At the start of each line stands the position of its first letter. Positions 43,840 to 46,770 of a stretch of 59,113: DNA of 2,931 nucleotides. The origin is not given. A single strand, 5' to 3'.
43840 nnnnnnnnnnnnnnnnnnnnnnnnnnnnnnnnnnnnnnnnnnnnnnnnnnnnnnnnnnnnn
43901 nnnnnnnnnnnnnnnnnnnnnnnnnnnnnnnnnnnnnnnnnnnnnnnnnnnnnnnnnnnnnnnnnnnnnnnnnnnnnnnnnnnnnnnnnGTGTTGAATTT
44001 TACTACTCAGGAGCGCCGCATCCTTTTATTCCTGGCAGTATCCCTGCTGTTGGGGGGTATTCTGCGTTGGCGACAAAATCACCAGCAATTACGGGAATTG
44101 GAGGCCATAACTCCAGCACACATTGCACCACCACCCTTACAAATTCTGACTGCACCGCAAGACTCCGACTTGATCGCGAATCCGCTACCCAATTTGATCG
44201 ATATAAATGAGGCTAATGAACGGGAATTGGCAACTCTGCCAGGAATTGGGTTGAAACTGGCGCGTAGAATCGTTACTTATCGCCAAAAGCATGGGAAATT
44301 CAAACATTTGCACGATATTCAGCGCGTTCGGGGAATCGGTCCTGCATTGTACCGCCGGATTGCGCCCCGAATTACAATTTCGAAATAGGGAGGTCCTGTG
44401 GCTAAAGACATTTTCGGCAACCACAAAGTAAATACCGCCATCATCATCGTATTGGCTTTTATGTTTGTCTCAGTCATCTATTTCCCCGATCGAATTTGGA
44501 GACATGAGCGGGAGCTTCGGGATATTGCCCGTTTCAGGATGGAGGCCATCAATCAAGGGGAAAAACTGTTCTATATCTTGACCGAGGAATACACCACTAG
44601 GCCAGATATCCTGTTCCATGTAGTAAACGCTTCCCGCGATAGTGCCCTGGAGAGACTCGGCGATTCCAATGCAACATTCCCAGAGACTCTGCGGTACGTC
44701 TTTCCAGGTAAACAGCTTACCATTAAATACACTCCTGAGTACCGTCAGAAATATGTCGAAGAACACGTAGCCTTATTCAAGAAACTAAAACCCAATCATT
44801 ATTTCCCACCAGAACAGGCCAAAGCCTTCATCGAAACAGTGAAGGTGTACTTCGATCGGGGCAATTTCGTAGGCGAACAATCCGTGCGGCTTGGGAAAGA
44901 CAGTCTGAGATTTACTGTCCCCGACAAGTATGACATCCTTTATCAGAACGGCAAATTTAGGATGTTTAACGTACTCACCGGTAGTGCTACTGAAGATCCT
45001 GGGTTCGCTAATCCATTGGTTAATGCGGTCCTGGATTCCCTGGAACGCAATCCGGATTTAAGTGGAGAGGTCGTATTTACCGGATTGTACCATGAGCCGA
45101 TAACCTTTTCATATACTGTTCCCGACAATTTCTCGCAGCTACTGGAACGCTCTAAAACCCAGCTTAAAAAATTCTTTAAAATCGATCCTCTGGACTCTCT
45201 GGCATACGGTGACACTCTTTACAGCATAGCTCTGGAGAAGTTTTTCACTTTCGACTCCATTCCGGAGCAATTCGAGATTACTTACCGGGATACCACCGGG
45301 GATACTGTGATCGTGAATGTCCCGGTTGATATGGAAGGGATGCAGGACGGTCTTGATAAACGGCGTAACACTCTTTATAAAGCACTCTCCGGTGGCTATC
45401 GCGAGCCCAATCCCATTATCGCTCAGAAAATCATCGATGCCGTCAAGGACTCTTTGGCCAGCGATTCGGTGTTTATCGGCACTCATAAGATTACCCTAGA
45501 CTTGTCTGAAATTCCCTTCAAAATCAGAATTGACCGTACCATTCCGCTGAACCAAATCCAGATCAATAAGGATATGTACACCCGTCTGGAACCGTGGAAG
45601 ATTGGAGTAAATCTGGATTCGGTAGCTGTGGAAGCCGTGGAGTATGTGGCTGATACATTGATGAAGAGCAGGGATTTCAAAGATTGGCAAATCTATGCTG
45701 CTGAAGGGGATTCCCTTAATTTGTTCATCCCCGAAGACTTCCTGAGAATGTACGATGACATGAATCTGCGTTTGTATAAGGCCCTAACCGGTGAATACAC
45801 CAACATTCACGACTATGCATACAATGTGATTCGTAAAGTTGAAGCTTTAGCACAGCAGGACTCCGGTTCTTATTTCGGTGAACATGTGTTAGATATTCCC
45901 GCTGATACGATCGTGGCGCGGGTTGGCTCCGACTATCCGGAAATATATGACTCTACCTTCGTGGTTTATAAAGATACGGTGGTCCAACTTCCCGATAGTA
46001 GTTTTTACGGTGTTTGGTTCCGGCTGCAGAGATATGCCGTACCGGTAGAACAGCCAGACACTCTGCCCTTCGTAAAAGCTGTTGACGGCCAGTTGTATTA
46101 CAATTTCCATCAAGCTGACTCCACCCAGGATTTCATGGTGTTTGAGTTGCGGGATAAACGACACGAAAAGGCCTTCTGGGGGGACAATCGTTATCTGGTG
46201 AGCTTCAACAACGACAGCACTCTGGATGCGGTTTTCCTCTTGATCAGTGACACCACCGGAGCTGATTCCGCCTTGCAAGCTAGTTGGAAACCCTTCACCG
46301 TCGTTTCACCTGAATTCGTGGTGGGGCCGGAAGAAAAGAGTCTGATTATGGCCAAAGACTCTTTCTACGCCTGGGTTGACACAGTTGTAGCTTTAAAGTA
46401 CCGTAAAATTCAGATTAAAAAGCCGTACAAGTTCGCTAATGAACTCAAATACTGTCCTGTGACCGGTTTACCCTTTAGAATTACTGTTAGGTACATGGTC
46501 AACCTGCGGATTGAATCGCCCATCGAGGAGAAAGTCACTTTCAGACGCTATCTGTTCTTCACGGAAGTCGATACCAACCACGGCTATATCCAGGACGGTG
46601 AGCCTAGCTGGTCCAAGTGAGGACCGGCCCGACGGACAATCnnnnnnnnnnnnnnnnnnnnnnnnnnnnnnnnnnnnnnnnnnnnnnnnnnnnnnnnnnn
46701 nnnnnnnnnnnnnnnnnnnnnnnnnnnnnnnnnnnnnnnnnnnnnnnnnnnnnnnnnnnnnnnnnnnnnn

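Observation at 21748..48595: Exported proteins are saturated with D-[S/T] sequons: signature of a Bacteroidota-like general O-glycosylation system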

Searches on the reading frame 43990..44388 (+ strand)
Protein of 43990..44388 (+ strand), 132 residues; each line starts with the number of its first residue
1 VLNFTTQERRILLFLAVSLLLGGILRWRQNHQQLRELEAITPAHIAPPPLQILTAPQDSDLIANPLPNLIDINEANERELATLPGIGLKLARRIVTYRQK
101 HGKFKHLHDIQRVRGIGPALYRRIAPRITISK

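Call 5: search_protein_families(library=pfam, proteins=[window:43990-44388:+], max_evalue=0.01)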
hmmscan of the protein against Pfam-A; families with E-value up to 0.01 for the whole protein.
window:43990-44388:+ (132 aa): 6 families
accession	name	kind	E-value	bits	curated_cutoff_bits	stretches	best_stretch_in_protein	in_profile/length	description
PF12836.13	HHH_3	-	2.5e-20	72.7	27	1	69-129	5-65/65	Helix-hairpin-helix motif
PF14520.12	HHH_5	-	2.3e-06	28.4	27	1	69-95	26-52/57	Helix-hairpin-helix domain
PF00633.29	HHH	-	2.6e-06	27.4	24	1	71-97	4-30/30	Helix-hairpin-helix motif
PF14716.13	HHH_8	-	0.00023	21.9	30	0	77-101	47-71/73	Helix-hairpin-helix domain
PF12826.13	HHH_2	-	0.00025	21.6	27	1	61-100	18-57/64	Helix-hairpin-helix motif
PF21687.3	T2SSK_1st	-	0.0086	17.2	26.2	0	94-130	68-104/107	Type II secretion system (T2SS), protein K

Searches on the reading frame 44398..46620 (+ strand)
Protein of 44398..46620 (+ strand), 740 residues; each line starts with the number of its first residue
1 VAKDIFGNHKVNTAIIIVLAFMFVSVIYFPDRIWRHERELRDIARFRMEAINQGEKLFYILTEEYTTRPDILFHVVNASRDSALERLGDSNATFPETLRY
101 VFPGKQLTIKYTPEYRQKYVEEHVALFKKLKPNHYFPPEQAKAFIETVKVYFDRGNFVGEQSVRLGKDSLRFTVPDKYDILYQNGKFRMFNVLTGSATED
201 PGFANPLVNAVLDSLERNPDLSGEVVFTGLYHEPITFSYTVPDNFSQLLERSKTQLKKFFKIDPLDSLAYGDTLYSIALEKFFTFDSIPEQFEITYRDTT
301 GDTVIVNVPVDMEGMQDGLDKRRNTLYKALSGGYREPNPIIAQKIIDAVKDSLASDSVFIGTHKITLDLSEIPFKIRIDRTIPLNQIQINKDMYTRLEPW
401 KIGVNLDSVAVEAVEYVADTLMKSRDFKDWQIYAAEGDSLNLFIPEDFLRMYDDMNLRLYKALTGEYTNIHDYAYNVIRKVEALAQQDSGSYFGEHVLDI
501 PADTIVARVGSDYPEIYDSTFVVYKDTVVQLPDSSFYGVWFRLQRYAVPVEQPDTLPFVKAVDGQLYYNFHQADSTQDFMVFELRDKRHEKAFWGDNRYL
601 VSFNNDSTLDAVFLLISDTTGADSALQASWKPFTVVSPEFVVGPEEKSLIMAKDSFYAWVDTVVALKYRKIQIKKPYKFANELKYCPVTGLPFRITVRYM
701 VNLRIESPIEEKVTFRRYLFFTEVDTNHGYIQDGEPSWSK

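Call 4: search_protein_families(library=pfam, proteins=[window:44398-46620:+], max_evalue=0.01)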
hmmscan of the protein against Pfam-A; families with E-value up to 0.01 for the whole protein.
window:44398-46620:+ (740 aa): 0 families

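Call 23: find_homologous_proteins(query=window:44398-46620:+, max_evalue=0.001)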
Query window:44398-46620:+ (740 aa): 26 proteins with E <= 0.001 among 8000 candidates.
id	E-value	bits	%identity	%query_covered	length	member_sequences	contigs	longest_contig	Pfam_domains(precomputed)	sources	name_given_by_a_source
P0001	0.0e+0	1690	100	100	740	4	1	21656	-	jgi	-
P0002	1.0e-215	737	49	99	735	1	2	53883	-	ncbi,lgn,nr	ncbi:MAG: hypothetical protein K9N11_04720 [Lentisphaeria bacterium]|nr:hypothetical protein [Candid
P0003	1.7e-210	719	48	99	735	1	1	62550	-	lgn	-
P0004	3.6e-209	715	47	99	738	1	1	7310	-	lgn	-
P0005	4.5e-200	685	44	100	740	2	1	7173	-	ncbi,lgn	-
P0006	3.7e-190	652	45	97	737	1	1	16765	-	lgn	-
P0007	5.8e-184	632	43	100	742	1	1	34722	-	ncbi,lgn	-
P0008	1.6e-183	630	45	100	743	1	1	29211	-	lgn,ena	-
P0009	6.5e-183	628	44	100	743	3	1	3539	-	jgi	-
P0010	7.6e-182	625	43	100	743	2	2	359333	-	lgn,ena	-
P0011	3.4e-181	622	44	100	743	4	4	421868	-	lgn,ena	-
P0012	2.4e-180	620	43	100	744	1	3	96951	-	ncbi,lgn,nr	ncbi:MAG: hypothetical protein K9M49_07225 [Candidatus Marinimicrobia bacterium]|nr:hypothetical pro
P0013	5.2e-180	619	44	100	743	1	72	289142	-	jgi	jgi:hypothetical protein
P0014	1.0e-179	618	44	100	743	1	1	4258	-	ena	-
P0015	1.5e-179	617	44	100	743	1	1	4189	-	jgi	jgi:hypothetical protein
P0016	3.5e-179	616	43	100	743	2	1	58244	-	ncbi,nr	ncbi:hypothetical protein HQ531_09805 [bacterium]|nr:hypothetical protein [bacterium]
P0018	5.0e-178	612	43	100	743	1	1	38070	-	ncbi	-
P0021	5.9e-176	605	43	100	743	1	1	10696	-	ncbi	-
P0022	2.4e-171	590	41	100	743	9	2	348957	-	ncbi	-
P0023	2.3e-169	583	42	100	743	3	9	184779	-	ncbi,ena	-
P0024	3.6e-166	573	40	100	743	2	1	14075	-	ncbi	-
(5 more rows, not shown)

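Call 26: list_cluster_members(proteins=[P0002, P0012, P0016, P0005, P0007, P0018, P0022, P0023, P0024, P0021])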
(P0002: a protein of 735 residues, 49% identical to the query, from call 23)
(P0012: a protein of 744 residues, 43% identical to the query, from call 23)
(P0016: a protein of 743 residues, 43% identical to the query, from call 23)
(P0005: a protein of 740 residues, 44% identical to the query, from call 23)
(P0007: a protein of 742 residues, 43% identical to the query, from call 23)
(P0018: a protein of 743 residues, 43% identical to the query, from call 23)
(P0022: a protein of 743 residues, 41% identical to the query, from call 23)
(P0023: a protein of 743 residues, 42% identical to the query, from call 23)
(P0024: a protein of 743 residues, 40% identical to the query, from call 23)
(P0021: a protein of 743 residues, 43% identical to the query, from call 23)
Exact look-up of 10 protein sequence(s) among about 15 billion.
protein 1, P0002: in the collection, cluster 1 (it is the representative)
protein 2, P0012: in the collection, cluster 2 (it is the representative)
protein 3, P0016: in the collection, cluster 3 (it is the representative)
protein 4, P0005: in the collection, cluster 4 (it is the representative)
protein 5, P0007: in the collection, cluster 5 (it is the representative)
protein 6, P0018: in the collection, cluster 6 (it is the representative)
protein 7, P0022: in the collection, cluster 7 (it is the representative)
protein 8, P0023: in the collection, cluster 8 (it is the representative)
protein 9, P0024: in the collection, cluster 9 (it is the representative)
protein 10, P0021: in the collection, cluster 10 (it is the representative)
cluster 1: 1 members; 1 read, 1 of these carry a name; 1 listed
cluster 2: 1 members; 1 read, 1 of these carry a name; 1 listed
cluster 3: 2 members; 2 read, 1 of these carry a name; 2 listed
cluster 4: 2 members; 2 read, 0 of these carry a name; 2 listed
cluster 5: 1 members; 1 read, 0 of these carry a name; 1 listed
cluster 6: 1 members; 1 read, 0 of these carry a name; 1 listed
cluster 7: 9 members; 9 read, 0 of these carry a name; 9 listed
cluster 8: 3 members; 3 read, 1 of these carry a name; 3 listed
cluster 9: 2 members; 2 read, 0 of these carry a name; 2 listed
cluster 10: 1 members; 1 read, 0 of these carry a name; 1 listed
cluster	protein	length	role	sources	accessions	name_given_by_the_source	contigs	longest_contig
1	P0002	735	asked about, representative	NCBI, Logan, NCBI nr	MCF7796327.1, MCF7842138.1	MAG: hypothetical protein K9N11_04720 [Lentisphaeria bacterium] | hypothetical protein [Candidatus Neomarinimicrobiota bacterium]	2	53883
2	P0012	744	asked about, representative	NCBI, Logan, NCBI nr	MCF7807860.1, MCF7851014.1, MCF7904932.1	MAG: hypothetical protein K9M49_07225 [Candidatus Marinimicrobia bacterium] | hypothetical protein [Candidatus Neomarinimicrobiota bacterium]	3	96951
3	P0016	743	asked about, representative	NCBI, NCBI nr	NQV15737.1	hypothetical protein HQ531_09805 [bacterium] | hypothetical protein [bacterium]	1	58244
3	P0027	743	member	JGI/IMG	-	-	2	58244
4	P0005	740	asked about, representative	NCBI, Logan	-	-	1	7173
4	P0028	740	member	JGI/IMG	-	-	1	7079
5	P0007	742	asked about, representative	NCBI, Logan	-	-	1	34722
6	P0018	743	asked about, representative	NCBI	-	-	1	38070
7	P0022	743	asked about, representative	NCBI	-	-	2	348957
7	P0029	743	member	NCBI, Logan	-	-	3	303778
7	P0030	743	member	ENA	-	-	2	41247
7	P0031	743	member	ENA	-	-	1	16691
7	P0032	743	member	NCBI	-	-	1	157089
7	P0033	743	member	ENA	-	-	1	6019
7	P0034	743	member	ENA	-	-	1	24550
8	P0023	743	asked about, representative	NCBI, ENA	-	-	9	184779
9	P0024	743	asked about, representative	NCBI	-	-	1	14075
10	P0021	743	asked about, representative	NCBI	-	-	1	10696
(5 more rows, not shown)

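Call 38: find_encoding_contigs(protein=P0002, flank=10000, max_places=1)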
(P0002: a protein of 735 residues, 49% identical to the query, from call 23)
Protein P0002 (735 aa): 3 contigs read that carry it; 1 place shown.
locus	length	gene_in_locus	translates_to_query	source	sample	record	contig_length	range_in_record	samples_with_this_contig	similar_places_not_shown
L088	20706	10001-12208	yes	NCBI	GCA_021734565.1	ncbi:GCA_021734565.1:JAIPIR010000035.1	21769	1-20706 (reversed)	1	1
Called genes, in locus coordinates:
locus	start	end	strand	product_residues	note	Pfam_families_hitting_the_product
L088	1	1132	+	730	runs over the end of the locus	PF26549:Tricorn_N (weak)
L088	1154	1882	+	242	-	-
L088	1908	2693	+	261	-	PF13525:YfiO, PF13174:TPR_6 (faint)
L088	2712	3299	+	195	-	PF01467:CTP_transf_like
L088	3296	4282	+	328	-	PF01699:Na_Ca_ex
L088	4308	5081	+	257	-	PF01209:Ubie_methyltran, PF13489:Methyltransf_23, PF05401:NodS (weak), PF02353:CMAS, PF13847:Methyltransf_31, PF08241:Methyltransf_11, PF08242:Methyltransf_12, PF13649:Methyltransf_25, +1 more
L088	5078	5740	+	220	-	PF00005:ABC_tran, PF13304:AAA_21 (faint)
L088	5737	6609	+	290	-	PF18075:FtsX_ECD, PF02687:FtsX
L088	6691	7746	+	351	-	PF01628:HrcA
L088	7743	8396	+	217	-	PF01025:GrpE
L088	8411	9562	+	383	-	PF00226:DnaJ, PF01556:DnaJ_C, PF00684:DnaJ_CXXCXGXG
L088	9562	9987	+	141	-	PF14520:HHH_5 (faint), PF06514:PsbU (weak), PF12826:HHH_2 (faint), PF14716:HHH_8 (faint), PF00633:HHH (weak), PF12836:HHH_3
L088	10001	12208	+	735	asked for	-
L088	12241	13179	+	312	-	-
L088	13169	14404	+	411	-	-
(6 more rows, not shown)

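Call 39: find_encoding_contigs(protein=P0011, flank=10000, max_places=1)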
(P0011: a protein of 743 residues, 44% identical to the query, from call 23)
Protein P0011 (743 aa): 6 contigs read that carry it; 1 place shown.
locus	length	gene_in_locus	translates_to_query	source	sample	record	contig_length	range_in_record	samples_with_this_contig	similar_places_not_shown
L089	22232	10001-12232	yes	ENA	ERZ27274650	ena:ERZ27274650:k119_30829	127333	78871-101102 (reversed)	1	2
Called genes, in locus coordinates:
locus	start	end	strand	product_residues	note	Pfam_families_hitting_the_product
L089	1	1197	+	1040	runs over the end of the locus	PF26549:Tricorn_N (weak), PF26550:Tricorn_2nd, PF07676:PD40 (faint), PF26549:Tricorn_N (weak)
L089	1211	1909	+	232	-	-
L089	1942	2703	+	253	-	PF13174:TPR_6 (faint), PF13525:YfiO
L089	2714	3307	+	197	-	PF01467:CTP_transf_like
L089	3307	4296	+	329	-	PF01699:Na_Ca_ex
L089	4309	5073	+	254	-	PF01209:Ubie_methyltran, PF13489:Methyltransf_23, PF05175:MTS, PF05401:NodS, PF13847:Methyltransf_31, PF08241:Methyltransf_11, PF08242:Methyltransf_12, PF13649:Methyltransf_25, +2 more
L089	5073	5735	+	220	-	PF00005:ABC_tran, PF13304:AAA_21 (faint)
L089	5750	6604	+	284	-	PF18075:FtsX_ECD, PF02687:FtsX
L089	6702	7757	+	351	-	PF01628:HrcA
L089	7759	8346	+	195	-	PF01025:GrpE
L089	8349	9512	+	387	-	PF00226:DnaJ, PF01556:DnaJ_C, PF00684:DnaJ_CXXCXGXG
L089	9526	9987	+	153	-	PF00633:HHH, PF12836:HHH_3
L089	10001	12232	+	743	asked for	-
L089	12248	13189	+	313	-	-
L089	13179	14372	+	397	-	-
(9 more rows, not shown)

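Call 44: predict_structure(alignment_id=A1)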
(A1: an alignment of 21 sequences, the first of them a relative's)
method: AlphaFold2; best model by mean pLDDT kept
length: 740 residues; sequences in the alignment: 21
mean_pLDDT: 74.5   pTM: 0.50
mean pLDDT of the five models: 74.5, 74.4, 70.9, 68.9, 57.2
residues with pLDDT >= 90: 88; 70-90: 464; 50-70: 58; < 50: 130
segments of 3 or more residues with pLDDT < 50: 1-4, 523-542, 636-740
pLDDT, mean of each block of 10 residues (from residue 1): 51 81 75 69 70 84 83 88 80 80 87 91 92 87 89 85 85 89 90 85 90 87 88 86 88 90 82 85 88 84 85 90 89 82 89 80 87 87 86 88 86 89 77 80 88 93 87 89 80 84 86 78 39 33 69 86 85 73 69 84 84 75 57 51 32 28 26 29 43 32 31 35 30 30
secondary structure, 60 per line:
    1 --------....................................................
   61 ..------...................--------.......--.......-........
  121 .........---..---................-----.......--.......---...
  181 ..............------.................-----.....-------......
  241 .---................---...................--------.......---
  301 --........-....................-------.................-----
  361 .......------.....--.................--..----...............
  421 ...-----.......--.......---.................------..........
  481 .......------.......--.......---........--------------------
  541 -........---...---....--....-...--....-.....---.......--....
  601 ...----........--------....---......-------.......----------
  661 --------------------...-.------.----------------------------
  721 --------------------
elements in order (helices of 4 or more, strands of 3 or more residues): H9-62 H69-87 E96-102 E105-111 H113-129 H138-153 E159-165 E168-174 H178-194 H201-217 E223-227 E235-241 H245-259 H264-282 E291-297 E303-310 H312-331 H339-355 E361-367 E374-378 H381-397 H406-423 E429-435 E438-444 H448-464 H471-487 E494-500 E503-509 H513-520 E542-549 E559-562 E565-568 E575-578 E588-594 E597-603 E608-615 H624-627 E631-636 H644-650

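Call 49: fold_search(model_id=the predicted structure, library=pdb)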
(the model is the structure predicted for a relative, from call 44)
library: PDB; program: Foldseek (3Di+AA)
matches with E <= 10: 732; with E <= 0.001: 0
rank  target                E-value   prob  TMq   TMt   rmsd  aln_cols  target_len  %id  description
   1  9l8t                  2.2e-02  0.16  0.06  0.05  32.1       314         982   10  The apo structure (State 1) of African Swine Fever Virus DNA polymerase (released 2025-12-31)
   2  7rzh_B                4.3e-02  0.08  0.04  0.04  26.7       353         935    9  Insulin Degrading Enzyme O/O (released 2022-08-31)
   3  5gpy_A                9.4e-02  0.16  0.06  0.16  20.1       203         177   10  Crystal structure of the human TFIIE complex (released 2016-11-02)
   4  5hhl_B                1.7e-01  0.11  0.07  0.14  28.5       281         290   12  Reverse transcriptase domain of group II intron maturase from Eubacterium rectale in P21 space group (released 2016-05-04)
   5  5mbd_B                1.8e-01  0.03  0.05  0.09  35.8       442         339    9  Structure of a bacterial light-regulated adenylyl cylcase (released 2017-04-05)
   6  4yut_A                2.3e-01  0.03  0.05  0.09  36.4       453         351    9  Crystal structure of photoactivated adenylyl cyclase of a cyanobacteriaOscillatoria acuminata in orthorhombic form (released 2016-06-01)
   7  9vma_A                2.4e-01  0.06  0.06  0.08  32.2       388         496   10  Cryo-EM structure of substrate-bound DRT9 hexamer complex (released 2025-08-20)
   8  5hhl_C                2.5e-01  0.08  0.07  0.13  28.8       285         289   14  Reverse transcriptase domain of group II intron maturase from Eubacterium rectale in P21 space group (released 2016-05-04)
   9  5fj8_O                2.5e-01  0.03  0.06  0.07  29.6       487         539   12  Cryo-EM structure of yeast RNA polymerase III elongation complex at 3. 9 A (released 2015-11-25)
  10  6xd1                  2.7e-01  0.03  0.06  0.07  34.1       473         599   10  Dengue serotype 3 RNA-dependent RNA polymerase bound to NITD-640 (released 2020-09-23)
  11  5qj1                  3.1e-01  0.04  0.08  0.10  31.3       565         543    9  CRYSTAL STRUCTURE OF THE HEPATITIS C VIRUS GENOTYPE 2A STRAIN JFH1 L30S NS5B RNA-DEPENDENT RNA POLYMERASE IN COMPLEX WIT (released 2018-11-21)
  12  6zyx_Y                3.1e-01  0.02  0.05  0.04  37.2       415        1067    9  Outer Dynein Arm-Shulin complex - Shulin region from Tetrahymena thermophila (released 2021-01-20)
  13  6zyw_Y                3.1e-01  0.02  0.05  0.04  37.2       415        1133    9  Outer Dynein Arm-Shulin complex - overall structure (Tetrahymena thermophila) (released 2021-01-20)
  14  5mbc_A                3.3e-01  0.02  0.05  0.09  35.5       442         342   10  Structure of a bacterial light-regulated adenylyl cylcase (released 2017-04-05)
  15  8k51_B                3.5e-01  0.38  0.07  0.15  13.4       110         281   15  Crystal structure of arylamine N-acyltransferase from Streptomyces aureus (released 2024-07-24)
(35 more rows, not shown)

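Call 91: search_protein_families(library=pfam, proteins=[window:44398-46620:+], max_evalue=5)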
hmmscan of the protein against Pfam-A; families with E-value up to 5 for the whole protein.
window:44398-46620:+ (740 aa): 0 families

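Call 92: search_protein_families(library=ncbifam, proteins=[window:44398-46620:+], max_evalue=0.1)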
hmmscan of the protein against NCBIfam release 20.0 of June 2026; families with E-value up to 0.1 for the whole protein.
window:44398-46620:+ (740 aa): 0 families
